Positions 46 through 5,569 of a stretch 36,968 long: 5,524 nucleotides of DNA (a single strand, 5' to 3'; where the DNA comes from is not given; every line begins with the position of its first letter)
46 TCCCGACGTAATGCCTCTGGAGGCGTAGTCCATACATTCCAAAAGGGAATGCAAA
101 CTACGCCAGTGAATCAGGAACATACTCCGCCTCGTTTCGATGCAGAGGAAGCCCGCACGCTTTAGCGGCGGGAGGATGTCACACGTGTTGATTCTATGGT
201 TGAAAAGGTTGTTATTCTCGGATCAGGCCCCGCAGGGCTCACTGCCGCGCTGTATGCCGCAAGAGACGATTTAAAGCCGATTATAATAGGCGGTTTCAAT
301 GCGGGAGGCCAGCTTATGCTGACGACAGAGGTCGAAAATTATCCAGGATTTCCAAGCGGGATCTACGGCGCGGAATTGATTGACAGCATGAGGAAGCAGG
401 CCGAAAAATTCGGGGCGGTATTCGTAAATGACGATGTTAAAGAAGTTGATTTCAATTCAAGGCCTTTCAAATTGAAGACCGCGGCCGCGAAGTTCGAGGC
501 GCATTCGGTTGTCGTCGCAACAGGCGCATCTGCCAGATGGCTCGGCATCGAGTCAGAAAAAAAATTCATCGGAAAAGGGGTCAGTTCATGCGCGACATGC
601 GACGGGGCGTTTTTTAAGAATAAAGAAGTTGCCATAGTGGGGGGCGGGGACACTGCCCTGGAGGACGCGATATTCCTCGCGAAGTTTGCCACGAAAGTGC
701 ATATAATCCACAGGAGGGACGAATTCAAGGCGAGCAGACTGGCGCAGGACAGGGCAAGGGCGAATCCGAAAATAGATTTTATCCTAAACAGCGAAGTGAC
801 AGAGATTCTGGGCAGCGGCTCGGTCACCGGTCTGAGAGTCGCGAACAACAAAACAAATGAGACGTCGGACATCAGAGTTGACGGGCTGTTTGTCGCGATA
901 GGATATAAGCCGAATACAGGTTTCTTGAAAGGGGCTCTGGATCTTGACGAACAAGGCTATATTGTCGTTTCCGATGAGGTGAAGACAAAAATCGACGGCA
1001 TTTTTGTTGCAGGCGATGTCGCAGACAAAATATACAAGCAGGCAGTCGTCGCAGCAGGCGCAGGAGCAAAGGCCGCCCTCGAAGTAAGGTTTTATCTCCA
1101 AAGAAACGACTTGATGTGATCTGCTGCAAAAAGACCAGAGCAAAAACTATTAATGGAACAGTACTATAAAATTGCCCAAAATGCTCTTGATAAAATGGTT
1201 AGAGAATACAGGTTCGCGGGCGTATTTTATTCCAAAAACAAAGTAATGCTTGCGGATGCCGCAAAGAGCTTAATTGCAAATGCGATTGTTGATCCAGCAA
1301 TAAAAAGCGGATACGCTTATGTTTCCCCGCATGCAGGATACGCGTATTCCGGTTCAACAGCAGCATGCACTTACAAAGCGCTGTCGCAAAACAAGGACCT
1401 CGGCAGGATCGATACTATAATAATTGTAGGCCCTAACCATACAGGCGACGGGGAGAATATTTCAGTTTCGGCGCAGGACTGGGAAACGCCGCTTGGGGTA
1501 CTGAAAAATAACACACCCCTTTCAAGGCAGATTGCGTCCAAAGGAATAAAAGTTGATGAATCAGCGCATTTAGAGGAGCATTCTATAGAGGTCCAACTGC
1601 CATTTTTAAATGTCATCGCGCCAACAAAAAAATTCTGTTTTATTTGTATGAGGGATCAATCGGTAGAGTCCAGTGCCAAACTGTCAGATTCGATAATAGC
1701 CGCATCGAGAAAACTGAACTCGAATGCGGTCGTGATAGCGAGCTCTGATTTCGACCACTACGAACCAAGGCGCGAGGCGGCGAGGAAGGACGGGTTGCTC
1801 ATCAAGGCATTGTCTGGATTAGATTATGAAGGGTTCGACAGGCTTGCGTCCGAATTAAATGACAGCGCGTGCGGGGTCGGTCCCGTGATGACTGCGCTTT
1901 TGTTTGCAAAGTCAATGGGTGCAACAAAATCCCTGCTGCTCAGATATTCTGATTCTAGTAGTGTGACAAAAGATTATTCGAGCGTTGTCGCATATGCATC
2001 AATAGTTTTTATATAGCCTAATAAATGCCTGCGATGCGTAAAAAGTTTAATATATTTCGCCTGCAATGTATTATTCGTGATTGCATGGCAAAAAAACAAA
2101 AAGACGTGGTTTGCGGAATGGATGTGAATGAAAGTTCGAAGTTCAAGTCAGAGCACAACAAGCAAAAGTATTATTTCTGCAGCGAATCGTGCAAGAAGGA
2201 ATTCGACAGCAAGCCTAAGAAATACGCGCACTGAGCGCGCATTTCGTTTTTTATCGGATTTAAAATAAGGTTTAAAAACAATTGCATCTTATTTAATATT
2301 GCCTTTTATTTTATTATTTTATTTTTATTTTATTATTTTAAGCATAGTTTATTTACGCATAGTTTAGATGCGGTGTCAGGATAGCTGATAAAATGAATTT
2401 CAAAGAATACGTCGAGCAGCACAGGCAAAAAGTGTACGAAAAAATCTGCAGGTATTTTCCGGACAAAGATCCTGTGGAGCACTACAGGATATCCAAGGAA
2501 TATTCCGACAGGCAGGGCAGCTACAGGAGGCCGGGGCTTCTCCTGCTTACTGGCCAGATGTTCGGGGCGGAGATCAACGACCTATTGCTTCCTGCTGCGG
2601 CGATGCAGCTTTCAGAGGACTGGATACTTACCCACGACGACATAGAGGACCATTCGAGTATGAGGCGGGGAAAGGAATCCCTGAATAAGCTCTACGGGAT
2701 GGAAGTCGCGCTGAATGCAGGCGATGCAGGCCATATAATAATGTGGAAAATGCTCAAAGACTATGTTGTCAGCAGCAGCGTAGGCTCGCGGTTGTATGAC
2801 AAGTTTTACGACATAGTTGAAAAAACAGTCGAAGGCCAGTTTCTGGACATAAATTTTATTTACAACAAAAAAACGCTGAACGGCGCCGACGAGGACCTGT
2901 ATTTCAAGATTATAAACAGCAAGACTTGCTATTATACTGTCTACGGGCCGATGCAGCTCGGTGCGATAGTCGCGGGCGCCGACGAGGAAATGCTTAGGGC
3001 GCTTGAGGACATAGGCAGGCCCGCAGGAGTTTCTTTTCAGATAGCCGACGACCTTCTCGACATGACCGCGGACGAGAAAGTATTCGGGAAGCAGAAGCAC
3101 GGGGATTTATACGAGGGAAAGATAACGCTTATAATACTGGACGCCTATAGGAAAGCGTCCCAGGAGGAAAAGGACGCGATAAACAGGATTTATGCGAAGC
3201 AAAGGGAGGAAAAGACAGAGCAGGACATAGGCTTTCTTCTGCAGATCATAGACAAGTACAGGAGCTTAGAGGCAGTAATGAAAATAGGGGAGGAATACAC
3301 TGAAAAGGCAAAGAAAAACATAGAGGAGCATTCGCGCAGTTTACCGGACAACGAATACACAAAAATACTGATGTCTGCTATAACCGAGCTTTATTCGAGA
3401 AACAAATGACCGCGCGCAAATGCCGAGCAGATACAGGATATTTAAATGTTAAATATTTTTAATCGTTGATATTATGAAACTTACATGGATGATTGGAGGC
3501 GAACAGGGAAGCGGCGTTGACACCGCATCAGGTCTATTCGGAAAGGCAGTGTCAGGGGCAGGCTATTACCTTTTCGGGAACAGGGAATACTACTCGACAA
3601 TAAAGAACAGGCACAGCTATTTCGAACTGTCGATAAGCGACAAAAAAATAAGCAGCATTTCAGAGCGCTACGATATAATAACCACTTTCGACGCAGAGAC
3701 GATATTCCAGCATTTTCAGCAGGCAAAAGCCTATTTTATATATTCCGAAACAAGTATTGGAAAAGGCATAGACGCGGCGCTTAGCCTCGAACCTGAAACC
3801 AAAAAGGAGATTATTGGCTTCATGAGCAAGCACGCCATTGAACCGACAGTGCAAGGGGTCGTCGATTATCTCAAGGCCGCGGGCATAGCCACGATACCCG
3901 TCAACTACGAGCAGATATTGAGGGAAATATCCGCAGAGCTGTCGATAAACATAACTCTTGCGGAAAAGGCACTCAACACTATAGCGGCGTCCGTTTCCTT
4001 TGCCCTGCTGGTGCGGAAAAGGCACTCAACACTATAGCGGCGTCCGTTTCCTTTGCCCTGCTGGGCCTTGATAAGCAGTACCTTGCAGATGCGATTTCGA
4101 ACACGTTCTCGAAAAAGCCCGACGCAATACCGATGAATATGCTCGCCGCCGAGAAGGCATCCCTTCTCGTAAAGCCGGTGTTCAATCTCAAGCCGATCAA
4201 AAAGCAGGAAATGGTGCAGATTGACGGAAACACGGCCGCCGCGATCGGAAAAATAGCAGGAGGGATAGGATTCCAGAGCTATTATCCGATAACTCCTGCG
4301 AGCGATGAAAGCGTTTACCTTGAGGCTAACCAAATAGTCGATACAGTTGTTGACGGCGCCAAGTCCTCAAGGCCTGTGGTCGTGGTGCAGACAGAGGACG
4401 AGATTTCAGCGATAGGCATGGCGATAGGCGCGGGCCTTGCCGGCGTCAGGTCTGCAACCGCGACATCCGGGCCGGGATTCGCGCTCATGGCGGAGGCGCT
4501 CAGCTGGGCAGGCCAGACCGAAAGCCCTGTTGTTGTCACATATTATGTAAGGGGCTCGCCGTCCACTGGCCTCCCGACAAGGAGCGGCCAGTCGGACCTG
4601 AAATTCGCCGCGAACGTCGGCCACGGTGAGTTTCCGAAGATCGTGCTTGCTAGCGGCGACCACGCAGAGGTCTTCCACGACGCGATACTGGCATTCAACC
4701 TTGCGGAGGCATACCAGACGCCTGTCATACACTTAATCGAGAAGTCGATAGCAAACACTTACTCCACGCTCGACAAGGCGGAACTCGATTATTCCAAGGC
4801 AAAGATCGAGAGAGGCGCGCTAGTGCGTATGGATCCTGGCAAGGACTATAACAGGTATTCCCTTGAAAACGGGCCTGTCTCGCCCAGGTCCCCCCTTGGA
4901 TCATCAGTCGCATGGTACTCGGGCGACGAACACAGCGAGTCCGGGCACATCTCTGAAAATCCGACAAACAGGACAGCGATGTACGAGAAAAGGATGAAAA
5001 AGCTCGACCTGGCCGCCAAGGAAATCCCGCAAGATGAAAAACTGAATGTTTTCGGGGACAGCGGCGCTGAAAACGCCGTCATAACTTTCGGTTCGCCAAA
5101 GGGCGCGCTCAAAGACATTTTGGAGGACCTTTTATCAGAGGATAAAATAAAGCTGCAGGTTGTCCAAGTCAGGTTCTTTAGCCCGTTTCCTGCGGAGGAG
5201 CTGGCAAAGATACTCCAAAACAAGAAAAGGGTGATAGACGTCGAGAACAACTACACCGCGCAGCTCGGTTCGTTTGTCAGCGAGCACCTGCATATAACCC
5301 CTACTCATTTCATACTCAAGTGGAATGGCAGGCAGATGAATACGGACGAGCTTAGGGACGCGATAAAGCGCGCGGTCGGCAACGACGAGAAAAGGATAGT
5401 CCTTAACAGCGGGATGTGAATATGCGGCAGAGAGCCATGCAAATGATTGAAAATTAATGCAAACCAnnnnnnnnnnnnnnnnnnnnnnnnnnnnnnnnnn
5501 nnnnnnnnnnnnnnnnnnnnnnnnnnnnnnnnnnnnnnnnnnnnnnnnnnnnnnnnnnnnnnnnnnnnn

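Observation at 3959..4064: Perfect 53-bp tandem duplication frameshifts a fused gamma-alpha 2-oxoacid:ferredoxin oxidoreductase at its domain junction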

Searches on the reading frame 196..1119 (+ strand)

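Call 59: search_protein_families(library=pfam, proteins=[window:196-1119:+], max_evalue=0.00001)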
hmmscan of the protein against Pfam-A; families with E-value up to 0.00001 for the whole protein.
window:196-1119:+ (307 aa): 7 families
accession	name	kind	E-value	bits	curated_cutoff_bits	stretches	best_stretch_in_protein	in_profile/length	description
PF07992.20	Pyr_redox_2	-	1.8e-56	192.1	26.1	1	4-290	2-291/291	Pyridine nucleotide-disulphide oxidoreductase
PF13738.12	Pyr_redox_3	-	9.9e-25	87.8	30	1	65-273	87-305/305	Pyridine nucleotide-disulphide oxidoreductase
PF00070.33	Pyr_redox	-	3.5e-18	66.3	22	1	145-216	2-80/82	Pyridine nucleotide-disulphide oxidoreductase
PF00890.30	FAD_binding_2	-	1.6e-08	34.6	20.4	0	5-31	2-28/414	FAD binding domain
PF01266.30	DAO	-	1.4e-07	31.8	27.9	0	57-116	147-208/353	FAD dependent oxidoreductase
PF03486.20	HI0933_like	-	1.5e-07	31.6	50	0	4-38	2-36/244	HI0933-like protein Rossmann domain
PF01946.23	Thi4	-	2.2e-06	27.5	26.2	0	3-34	18-57/235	Thi4 family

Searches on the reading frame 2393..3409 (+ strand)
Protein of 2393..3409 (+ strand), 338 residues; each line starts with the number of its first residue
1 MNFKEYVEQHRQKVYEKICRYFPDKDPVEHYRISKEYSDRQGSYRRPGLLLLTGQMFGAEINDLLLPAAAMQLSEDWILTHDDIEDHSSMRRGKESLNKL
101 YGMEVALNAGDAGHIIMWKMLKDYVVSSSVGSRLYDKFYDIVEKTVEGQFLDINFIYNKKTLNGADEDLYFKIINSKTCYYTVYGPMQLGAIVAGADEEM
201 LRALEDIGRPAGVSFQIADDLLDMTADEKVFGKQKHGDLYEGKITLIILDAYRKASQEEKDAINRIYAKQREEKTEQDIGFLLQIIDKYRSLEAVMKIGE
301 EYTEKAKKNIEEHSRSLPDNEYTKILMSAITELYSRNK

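Call 5: search_protein_families(library=pfam, proteins=[window:2393-3409:+])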
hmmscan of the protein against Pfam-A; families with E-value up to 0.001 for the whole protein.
window:2393-3409:+ (338 aa): 1 family
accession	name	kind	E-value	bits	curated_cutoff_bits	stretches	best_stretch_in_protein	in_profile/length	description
PF00348.22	polyprenyl_synt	-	2.7e-54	184.5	27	1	32-275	6-242/251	Polyprenyl synthetase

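Call 20: find_encoding_contigs(protein=window:2393-3409:+, flank=10000, max_places=10)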
Protein window:2393-3409:+ (338 aa): 2 contigs read that carry it; 2 places shown.
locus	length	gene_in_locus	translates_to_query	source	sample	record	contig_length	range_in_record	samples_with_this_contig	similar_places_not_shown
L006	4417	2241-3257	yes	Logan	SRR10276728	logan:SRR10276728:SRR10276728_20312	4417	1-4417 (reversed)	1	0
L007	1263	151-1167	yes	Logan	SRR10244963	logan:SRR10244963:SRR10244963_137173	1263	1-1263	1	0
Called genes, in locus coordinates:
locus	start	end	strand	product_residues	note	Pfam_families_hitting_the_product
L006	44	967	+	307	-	PF00890:FAD_binding_2 (faint), PF01266:DAO (faint), PF01946:Thi4 (faint), PF03486:HI0933_like (faint), PF07992:Pyr_redox_2, PF13738:Pyr_redox_3, PF00070:Pyr_redox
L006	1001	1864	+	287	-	PF01875:Memo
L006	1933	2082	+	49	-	PF04945:YHS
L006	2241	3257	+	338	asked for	PF00348:polyprenyl_synt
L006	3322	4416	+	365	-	?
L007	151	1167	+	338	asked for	PF00348:polyprenyl_synt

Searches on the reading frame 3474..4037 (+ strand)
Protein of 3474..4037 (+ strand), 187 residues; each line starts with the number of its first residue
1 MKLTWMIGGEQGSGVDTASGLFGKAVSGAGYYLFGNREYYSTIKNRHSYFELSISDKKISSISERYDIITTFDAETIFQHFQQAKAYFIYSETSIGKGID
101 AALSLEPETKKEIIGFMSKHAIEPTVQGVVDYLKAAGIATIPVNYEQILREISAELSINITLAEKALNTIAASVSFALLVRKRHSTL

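Call 5: search_protein_families(library=pfam, proteins=[window:3474-4037:+])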
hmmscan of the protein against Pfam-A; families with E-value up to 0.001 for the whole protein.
window:3474-4037:+ (187 aa): 1 family
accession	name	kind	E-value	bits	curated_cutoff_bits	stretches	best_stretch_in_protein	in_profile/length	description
PF01558.24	POR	-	4.4e-18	66.5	27.4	1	12-178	2-138/173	Pyruvate ferredoxin/flavodoxin oxidoreductase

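Call 8: find_encoding_contigs(protein=window:3474-4037:+, flank=3000, max_places=10)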
Protein window:3474-4037:+ (187 aa): no gene with exactly this product is on record in the collection.

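Call 24: find_homologous_proteins(query=window:3474-4037:+, max_evalue=1e-40)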
Query window:3474-4037:+ (187 aa): 2 proteins with E <= 1e-40 among 278 candidates.
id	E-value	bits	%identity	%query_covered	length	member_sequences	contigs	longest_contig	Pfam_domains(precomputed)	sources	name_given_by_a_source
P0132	9.5e-49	183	49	96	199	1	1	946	PF01558.26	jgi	jgi:Pyruvate:ferredoxin oxidoreductase and related 2-oxoacid:ferredoxin oxidoreductases, gamma subun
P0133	3.0e-42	162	48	81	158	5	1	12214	PF01558.26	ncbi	-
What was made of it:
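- Tried and rejected: A protein search with the truncated ORF1 returned only two distant short proteins and no second example of the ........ tail (call 24).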

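Call 54: find_encoding_contigs(protein=P0133, flank=4000, max_places=4)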
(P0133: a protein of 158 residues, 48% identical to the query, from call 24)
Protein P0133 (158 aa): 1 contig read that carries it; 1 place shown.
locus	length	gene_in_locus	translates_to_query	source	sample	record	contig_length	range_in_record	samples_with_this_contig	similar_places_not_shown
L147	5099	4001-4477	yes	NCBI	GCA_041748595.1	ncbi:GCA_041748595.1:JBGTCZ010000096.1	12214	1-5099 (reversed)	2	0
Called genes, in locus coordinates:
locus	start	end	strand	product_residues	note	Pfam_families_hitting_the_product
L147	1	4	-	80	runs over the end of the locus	-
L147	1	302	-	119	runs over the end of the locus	-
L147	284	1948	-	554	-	-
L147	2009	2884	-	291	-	PF08271:Zn_Ribbon_TF, PF00382:TFIIB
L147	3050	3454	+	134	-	PF11485:STK_08120-like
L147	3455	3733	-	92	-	-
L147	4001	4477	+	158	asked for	PF01558:POR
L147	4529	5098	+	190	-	?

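Call 57: list_cluster_members(proteins=[P0133])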
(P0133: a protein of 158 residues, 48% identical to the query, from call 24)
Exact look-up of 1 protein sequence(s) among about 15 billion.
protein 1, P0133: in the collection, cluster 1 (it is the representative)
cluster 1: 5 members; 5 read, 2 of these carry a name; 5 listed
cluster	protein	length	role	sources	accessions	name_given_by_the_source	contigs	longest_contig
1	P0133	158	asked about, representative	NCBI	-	-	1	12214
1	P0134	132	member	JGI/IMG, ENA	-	2-oxoglutarate ferredoxin oxidoreductase subunit alpha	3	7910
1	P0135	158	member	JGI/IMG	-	2-oxoglutarate ferredoxin oxidoreductase subunit alpha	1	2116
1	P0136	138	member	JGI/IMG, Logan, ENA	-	-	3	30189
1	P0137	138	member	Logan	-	-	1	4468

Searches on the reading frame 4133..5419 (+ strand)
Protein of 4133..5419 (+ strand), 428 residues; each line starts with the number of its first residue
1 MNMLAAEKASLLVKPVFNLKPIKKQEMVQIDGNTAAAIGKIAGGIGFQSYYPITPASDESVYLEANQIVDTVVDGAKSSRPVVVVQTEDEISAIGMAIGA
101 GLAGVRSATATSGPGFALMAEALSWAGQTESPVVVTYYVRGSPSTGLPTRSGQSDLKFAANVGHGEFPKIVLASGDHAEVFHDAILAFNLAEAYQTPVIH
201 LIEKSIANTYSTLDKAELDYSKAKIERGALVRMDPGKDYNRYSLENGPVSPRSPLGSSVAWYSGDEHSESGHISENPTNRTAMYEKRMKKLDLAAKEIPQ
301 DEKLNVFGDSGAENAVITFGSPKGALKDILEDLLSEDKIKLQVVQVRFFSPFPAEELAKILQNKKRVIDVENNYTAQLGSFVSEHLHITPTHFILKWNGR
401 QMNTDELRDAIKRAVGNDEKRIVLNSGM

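Call 5: search_protein_families(library=pfam, proteins=[window:4133-5419:+])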
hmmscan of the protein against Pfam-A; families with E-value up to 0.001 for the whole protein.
window:4133-5419:+ (428 aa): 4 families
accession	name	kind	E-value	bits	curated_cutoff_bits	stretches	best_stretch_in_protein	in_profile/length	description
PF01855.24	POR_N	-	1.6e-52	179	27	1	39-285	2-230/231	Pyruvate flavodoxin/ferredoxin oxidoreductase, thiamine diP-bdg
PF17147.9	PFOR_II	-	5.2e-12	46.5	27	1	312-406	1-101/102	Pyruvate:ferredoxin oxidoreductase core domain II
PF02780.25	Transketolase_C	-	5.1e-06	26.9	25.9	1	313-386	11-84/124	Transketolase, C-terminal domain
PF02776.23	TPP_enzyme_N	-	0.00011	22.4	26.8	1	72-145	30-105/119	Thiamine pyrophosphate enzyme, N-terminal TPP binding domain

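Call 7: find_encoding_contigs(protein=window:4133-5419:+, flank=3000, max_places=10)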
Protein window:4133-5419:+ (428 aa): no gene with exactly this product is on record in the collection.
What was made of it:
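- Tried and rejected: Exact-product look-ups of ORF1 and ORF2 found nothing (calls 7, 8).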
